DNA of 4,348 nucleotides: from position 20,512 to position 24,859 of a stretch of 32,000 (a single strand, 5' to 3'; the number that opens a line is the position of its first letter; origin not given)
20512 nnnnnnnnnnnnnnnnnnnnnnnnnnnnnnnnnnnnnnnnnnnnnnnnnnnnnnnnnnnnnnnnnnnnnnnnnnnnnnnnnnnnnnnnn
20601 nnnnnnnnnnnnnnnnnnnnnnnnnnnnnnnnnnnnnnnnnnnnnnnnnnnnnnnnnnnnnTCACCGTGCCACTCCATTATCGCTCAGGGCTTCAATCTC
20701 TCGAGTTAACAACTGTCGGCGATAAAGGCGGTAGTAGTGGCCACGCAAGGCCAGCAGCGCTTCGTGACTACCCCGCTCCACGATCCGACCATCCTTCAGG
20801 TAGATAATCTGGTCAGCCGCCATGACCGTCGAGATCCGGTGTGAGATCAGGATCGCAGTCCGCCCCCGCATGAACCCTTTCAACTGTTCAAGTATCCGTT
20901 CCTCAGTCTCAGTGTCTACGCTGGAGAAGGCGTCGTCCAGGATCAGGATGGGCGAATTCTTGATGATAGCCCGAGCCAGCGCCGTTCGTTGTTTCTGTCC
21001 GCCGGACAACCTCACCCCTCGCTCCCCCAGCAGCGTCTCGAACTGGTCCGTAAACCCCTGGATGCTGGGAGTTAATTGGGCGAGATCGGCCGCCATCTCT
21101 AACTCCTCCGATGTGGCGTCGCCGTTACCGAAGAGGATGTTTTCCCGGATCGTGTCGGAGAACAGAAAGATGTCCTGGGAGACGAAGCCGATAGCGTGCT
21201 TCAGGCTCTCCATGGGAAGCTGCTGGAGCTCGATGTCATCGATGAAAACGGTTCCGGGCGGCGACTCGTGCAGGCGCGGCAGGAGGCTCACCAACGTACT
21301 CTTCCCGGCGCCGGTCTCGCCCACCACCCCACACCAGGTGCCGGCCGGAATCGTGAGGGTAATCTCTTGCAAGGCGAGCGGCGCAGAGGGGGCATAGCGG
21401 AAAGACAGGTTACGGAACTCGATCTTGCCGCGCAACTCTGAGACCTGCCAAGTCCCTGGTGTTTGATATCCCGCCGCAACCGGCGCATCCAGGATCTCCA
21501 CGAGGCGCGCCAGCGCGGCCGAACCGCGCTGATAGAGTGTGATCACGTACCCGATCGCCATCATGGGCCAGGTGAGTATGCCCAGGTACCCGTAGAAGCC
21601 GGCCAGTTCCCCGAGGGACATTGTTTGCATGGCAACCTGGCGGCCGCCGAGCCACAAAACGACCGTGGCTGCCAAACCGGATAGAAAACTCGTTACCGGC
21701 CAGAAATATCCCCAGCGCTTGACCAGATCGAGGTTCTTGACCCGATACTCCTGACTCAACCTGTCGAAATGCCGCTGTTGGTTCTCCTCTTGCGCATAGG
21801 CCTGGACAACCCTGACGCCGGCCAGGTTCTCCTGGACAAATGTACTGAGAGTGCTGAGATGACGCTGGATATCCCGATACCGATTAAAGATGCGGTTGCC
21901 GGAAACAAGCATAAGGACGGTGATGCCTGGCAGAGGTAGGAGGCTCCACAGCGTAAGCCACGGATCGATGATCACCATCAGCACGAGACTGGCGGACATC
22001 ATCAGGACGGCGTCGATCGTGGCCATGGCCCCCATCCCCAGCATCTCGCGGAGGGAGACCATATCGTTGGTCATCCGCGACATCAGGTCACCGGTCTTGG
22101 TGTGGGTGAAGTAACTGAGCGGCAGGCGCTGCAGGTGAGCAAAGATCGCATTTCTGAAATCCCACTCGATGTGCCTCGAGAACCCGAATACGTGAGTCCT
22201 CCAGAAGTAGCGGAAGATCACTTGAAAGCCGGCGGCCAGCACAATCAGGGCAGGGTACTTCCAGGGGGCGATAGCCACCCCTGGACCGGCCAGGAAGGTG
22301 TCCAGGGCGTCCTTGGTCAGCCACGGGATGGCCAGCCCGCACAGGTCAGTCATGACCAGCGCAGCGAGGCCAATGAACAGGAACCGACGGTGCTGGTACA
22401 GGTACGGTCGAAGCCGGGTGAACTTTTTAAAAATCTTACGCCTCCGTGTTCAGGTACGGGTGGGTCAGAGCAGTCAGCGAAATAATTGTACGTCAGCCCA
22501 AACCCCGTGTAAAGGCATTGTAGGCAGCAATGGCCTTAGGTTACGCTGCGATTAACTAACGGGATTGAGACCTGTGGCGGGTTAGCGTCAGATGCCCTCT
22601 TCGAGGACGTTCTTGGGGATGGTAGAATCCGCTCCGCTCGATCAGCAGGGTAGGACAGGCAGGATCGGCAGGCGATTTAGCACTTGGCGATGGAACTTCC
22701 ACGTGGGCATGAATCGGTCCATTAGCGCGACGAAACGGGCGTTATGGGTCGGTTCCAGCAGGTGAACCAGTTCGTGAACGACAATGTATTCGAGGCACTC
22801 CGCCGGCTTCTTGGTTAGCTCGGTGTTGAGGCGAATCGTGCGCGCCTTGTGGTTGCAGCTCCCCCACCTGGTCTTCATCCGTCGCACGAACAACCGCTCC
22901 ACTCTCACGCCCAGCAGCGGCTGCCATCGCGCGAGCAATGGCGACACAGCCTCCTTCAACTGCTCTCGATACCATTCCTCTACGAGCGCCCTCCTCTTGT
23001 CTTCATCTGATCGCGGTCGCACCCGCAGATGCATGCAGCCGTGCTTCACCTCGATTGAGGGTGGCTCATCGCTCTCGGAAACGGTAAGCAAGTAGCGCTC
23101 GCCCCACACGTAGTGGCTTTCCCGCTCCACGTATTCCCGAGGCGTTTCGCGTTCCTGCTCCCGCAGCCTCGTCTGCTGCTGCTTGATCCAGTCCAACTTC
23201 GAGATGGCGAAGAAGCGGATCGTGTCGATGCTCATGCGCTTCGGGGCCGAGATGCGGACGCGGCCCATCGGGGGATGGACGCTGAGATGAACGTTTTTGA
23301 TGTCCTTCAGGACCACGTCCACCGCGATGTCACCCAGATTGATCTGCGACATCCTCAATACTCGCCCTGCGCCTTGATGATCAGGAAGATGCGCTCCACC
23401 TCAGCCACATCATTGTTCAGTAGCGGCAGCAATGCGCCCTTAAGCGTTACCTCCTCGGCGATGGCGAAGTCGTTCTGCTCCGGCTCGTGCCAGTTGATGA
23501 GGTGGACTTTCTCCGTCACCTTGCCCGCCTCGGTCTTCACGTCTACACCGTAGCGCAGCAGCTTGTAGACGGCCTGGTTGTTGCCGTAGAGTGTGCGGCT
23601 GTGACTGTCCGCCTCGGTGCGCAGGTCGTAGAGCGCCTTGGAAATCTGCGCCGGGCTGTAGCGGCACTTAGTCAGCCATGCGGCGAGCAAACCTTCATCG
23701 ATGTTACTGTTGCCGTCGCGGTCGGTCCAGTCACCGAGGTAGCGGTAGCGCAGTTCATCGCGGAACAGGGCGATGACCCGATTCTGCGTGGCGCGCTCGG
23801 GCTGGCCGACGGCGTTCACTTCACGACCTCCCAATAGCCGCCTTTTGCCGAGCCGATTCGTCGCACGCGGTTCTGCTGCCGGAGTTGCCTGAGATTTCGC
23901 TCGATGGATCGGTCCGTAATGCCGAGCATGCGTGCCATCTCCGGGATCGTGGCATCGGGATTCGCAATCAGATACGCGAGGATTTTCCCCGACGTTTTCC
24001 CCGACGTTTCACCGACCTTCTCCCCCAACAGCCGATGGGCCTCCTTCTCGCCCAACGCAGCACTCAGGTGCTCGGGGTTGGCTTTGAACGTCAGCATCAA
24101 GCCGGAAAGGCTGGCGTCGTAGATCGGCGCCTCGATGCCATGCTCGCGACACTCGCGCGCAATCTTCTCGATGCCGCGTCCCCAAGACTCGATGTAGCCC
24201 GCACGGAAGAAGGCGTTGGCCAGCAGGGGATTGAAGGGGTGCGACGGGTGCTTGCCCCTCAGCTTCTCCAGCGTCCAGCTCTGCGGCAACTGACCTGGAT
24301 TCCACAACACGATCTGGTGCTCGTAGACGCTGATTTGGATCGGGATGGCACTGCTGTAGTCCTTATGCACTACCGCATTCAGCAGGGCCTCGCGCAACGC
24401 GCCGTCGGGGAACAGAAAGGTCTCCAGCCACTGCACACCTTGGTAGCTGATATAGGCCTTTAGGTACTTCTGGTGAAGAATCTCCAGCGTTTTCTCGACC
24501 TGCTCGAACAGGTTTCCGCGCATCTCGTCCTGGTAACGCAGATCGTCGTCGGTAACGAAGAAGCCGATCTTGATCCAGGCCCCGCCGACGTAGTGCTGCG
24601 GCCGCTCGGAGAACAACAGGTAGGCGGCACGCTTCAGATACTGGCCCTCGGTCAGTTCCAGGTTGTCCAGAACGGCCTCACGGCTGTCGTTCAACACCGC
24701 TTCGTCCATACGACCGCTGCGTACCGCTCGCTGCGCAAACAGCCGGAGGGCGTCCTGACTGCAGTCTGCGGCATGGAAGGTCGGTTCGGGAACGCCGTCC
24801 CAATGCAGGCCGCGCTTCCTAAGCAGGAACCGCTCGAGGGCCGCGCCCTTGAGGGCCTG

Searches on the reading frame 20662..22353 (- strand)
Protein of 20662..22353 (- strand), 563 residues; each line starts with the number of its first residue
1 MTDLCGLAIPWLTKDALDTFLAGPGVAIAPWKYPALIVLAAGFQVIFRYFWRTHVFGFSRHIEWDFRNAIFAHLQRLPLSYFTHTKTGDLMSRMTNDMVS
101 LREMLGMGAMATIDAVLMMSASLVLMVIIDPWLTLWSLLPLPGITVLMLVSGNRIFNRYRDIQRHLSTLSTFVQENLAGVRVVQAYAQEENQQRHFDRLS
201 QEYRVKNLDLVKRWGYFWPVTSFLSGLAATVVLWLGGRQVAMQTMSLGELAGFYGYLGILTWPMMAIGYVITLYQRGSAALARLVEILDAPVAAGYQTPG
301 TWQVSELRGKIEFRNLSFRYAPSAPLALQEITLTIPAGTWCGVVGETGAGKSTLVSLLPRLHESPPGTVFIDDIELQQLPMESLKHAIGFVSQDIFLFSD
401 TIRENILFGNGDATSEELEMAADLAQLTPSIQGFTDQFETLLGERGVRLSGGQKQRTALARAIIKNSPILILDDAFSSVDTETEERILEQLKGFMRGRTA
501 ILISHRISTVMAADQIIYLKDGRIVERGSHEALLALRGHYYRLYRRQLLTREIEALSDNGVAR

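Call 54: search_protein_families(library=pfam, proteins=[window:20662-22353:-], max_evalue=0.00001)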
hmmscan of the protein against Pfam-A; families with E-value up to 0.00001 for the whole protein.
window:20662-22353:- (563 aa): 2 families
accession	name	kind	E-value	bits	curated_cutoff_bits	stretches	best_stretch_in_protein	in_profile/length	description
PF00664.28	ABC_membrane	-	1.1e-40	140.5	28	1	3-264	12-274/274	ABC transporter transmembrane region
PF00005.33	ABC_tran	-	4.2e-27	95.8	25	1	328-476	1-136/137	ABC transporter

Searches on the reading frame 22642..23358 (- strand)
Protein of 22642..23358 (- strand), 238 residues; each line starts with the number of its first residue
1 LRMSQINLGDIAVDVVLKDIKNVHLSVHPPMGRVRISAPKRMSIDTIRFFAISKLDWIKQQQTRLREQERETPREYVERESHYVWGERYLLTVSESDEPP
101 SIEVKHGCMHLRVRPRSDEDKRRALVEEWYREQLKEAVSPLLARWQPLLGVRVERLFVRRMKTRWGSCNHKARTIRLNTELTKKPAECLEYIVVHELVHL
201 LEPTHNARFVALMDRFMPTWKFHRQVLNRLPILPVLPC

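Call 9: search_protein_families(library=pfam, proteins=[window:22642-23358:-], max_evalue=0.01)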
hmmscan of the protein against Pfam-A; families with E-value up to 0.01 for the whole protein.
window:22642-23358:- (238 aa): 2 families
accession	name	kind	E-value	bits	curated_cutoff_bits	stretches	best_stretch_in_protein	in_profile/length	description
PF01863.23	YgjP-like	-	1.9e-62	211.4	26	1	25-229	3-206/207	YgjP-like, metallopeptidase domain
PF10263.15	SprT-like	-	1.1e-07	32.1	25.6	1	157-212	25-91/108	SprT-like family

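Call 45: search_protein_families(library=padloc, proteins=[window:22642-23358:-], max_evalue=0.001)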
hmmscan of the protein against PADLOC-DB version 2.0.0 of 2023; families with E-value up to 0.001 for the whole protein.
window:22642-23358:- (238 aa): 0 families

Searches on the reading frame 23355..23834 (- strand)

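Call 9: search_protein_families(library=pfam, proteins=[window:23355-23834:-], max_evalue=0.01)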
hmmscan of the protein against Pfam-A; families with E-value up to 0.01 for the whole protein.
window:23355-23834:- (159 aa): 1 family
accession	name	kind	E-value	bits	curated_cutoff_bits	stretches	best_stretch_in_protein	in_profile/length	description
PF04313.20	HSDR_N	-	6.3e-14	52.7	25.1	1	13-132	4-121/198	Type I restriction enzyme R protein N terminus (HSDR_N)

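Call 45: search_protein_families(library=padloc, proteins=[window:23355-23834:-], max_evalue=0.001)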
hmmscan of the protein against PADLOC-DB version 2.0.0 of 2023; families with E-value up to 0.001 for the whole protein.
window:23355-23834:- (159 aa): 2 families
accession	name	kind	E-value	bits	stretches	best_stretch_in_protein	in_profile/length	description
PDLC03044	REase_I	-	7.8e-40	134.7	1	7-133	2-129/1034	Type I restriction enzyme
PDLC03040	REase_I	-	0.00017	17.6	1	18-133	12-129/1029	Type I restriction enzyme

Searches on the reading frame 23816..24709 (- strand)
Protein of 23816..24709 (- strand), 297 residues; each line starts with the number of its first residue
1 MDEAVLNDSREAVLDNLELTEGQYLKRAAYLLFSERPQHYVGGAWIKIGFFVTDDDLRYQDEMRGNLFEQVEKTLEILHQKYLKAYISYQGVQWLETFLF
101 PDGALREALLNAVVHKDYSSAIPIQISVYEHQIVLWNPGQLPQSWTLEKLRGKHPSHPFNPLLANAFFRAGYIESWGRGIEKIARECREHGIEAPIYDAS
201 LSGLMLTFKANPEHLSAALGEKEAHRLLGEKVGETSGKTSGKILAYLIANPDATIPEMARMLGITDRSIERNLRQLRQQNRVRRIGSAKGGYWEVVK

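Call 9: search_protein_families(library=pfam, proteins=[window:23816-24709:-], max_evalue=0.01)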
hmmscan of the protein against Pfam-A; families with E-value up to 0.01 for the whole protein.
window:23816-24709:- (297 aa): 6 families
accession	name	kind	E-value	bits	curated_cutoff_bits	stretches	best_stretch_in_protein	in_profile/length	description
PF13749.12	HATPase_c_4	-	1.1e-19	70.7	26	1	123-208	3-89/89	Putative ATP-dependent DNA helicase recG C-terminal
PF13412.12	HTH_24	-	2.4e-06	27.5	21.9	1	239-282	4-47/48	Winged helix-turn-helix DNA-binding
PF13404.12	HTH_AsnC-type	-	0.00045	20.4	27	1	241-277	6-42/42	AsnC-type helix-turn-helix domain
PF12802.13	MarR_2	-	0.0015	19.1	27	1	243-289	10-57/61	MarR family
PF08279.18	HTH_11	-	0.0018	18.5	25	1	242-292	4-54/55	HTH domain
PF13545.12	HTH_Crp_2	-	0.0021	18.4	27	1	254-284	24-55/70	Crp-like helix-turn-helix domain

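Call 45: search_protein_families(library=padloc, proteins=[window:23816-24709:-], max_evalue=0.001)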
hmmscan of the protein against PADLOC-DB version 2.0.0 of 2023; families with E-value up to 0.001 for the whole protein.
window:23816-24709:- (297 aa): 4 families
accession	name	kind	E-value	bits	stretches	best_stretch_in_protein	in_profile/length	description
PDLC02402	Aga_SIR2-PNTD1-PNTD2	-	1e-14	51.7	1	21-189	367-541/876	Class I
PDLC02394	pAgo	-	1.5e-10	37.5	1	21-222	226-448/1121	-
PDLC02418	Aga_SIR2-Kinase-PNTD1-PNTD2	-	9.2e-09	32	1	55-142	277-362/756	Class I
PDLC01434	CasR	-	0.00063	17.7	0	237-286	127-175/191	"CAS-I,CAS-II,CAS-III,CAS-IV,CAS-V,CAS-VI; associated_signaling"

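Call 56: find_homologous_proteins(query=window:23816-24709:-, max_evalue=1e-30)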
Query window:23816-24709:- (297 aa): 5924 proteins with E <= 1e-30 among 7867 candidates; the best 120 are listed.
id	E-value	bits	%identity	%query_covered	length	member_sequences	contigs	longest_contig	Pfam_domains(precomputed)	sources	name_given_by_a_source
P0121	1.3e-197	673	100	100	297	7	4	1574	PF13412.13,PF13749.13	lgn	-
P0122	1.0e-154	532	79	100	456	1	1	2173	PF13412.13,PF13749.13,PF04326.20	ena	-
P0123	7.4e-137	474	69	100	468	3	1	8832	PF13412.13,PF13749.13,PF04326.20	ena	-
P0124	2.6e-136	472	71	100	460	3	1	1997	PF12840.14,PF13412.13,PF13749.13,PF25212.3,PF04326.20,PF13404.13,PF12802.14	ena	-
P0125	1.1e-134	467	69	100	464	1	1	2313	PF13412.13,PF08279.19,PF13749.13,PF04326.20,PF13404.13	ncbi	-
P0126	2.3e-131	456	70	100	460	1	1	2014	PF13412.13,PF13749.13,PF04326.20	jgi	jgi:ATP-dependent DNA helicase RecG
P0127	1.5e-130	453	68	100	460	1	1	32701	PF13412.13,PF13749.13,PF04326.20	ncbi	-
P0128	2.3e-130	452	69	100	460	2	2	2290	PF13749.13,PF04326.20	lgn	-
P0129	2.4e-130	452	67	100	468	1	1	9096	PF13749.13,PF04326.20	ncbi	-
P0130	2.7e-130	452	69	100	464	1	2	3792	PF13412.13,PF13749.13,PF04326.20,PF09339.17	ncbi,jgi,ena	-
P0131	3.9e-130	452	70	100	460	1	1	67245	PF13749.13,PF04326.20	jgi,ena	-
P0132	5.7e-130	451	70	100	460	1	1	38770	PF13749.13,PF04326.20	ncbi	-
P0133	1.2e-128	447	62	100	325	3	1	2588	PF13412.13,PF13749.13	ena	-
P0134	2.2e-128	446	65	100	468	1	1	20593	PF13412.13,PF13749.13,PF04326.20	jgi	jgi:ATP-dependent DNA helicase RecG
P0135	2.9e-128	445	69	100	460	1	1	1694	PF13749.13,PF04326.20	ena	-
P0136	7.5e-128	444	66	100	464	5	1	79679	PF13412.13,PF08279.19,PF13749.13,PF04326.20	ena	-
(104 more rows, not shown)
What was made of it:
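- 23816..24907 (-): 5'-truncated AlbA_2/HATPase_c_4/HTH gene. About the first 88 codons are missing. The in-frame remnant starts at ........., directly after the stump's 3' arm. The called ORF is 23816-24709. Calls 9, 56 (full-length homologues are 450-470 aa), 77.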

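Call 57: find_encoding_contigs(protein=P0127, flank=3000, max_places=2)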
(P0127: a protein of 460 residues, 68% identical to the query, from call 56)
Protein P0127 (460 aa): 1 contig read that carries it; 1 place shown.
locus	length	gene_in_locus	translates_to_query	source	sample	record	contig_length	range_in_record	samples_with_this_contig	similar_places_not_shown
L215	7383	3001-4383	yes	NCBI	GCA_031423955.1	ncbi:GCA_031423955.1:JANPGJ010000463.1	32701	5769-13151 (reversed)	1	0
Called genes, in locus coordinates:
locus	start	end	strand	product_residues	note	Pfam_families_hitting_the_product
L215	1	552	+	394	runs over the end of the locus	PF06187:DUF993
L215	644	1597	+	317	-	PF03401:TctC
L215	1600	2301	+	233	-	PF00106:adh_short, PF01370:Epimerase, PF08659:KR (faint), PF13561:adh_short_C2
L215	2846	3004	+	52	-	-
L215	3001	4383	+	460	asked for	PF04326:SLFN_AlbA_2, PF13749:HATPase_c_4, PF13412:HTH_24 (weak)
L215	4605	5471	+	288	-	PF13714:PEP_mutase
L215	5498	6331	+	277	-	PF00561:Abhydrolase_1, PF12146:Hydrolase_4, PF12697:Abhydrolase_6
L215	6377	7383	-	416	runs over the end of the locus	PF03009:GDPD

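Call 58: find_encoding_contigs(protein=P0131, flank=3000, max_places=2)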
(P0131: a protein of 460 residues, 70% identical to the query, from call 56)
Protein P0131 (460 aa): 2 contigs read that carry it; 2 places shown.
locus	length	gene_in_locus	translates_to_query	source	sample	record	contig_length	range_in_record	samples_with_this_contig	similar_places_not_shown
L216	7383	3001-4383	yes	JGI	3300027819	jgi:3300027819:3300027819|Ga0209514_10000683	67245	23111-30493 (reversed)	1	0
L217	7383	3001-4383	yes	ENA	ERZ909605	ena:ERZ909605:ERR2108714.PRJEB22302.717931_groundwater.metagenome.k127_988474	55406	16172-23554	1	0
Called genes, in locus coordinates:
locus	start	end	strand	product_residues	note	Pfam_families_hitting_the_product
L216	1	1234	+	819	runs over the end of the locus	PF12161:HsdM_N, PF02384:N6_Mtase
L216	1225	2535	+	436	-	PF01420:Methylase_S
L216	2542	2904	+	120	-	PF05635:23S_rRNA_IVP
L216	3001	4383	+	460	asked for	PF04326:SLFN_AlbA_2, PF13749:HATPase_c_4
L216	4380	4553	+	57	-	-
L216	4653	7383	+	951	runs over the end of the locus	PF04313:HSDR_N, PF04851:ResIII, PF18766:SWI2_SNF2, PF22679:T1R_D3-like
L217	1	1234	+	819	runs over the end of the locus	PF12161:HsdM_N, PF02384:N6_Mtase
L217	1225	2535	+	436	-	PF01420:Methylase_S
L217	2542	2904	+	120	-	PF05635:23S_rRNA_IVP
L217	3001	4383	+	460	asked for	PF04326:SLFN_AlbA_2, PF13749:HATPase_c_4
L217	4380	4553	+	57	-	-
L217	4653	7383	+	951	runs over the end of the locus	PF04313:HSDR_N, PF04851:ResIII, PF18766:SWI2_SNF2, PF22679:T1R_D3-like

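Call 59: find_encoding_contigs(protein=P0132, flank=3000, max_places=2)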
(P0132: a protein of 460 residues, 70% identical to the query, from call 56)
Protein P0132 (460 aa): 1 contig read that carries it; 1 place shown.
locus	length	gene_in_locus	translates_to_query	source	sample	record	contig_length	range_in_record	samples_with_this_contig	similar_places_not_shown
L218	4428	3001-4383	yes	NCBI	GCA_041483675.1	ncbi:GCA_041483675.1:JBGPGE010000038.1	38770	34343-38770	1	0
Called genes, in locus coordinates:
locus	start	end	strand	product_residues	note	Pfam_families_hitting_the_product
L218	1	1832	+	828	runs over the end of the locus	PF12161:HsdM_N, PF02384:N6_Mtase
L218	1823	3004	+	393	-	PF01420:Methylase_S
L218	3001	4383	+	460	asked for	PF04326:SLFN_AlbA_2, PF13749:HATPase_c_4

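Call 60: find_encoding_contigs(protein=P0136, flank=3000, max_places=2)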
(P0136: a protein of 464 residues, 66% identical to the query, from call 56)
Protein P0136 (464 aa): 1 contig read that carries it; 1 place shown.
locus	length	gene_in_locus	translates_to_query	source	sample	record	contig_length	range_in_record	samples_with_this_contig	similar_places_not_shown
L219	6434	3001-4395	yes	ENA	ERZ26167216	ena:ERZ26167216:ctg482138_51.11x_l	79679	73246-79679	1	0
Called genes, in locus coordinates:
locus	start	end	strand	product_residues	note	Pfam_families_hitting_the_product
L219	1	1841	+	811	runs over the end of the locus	PF12161:HsdM_N, PF02384:N6_Mtase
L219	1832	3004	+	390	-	PF01420:Methylase_S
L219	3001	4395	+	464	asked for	PF04326:SLFN_AlbA_2, PF13749:HATPase_c_4, PF08279:HTH_11 (faint), PF13412:HTH_24 (weak)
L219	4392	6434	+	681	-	?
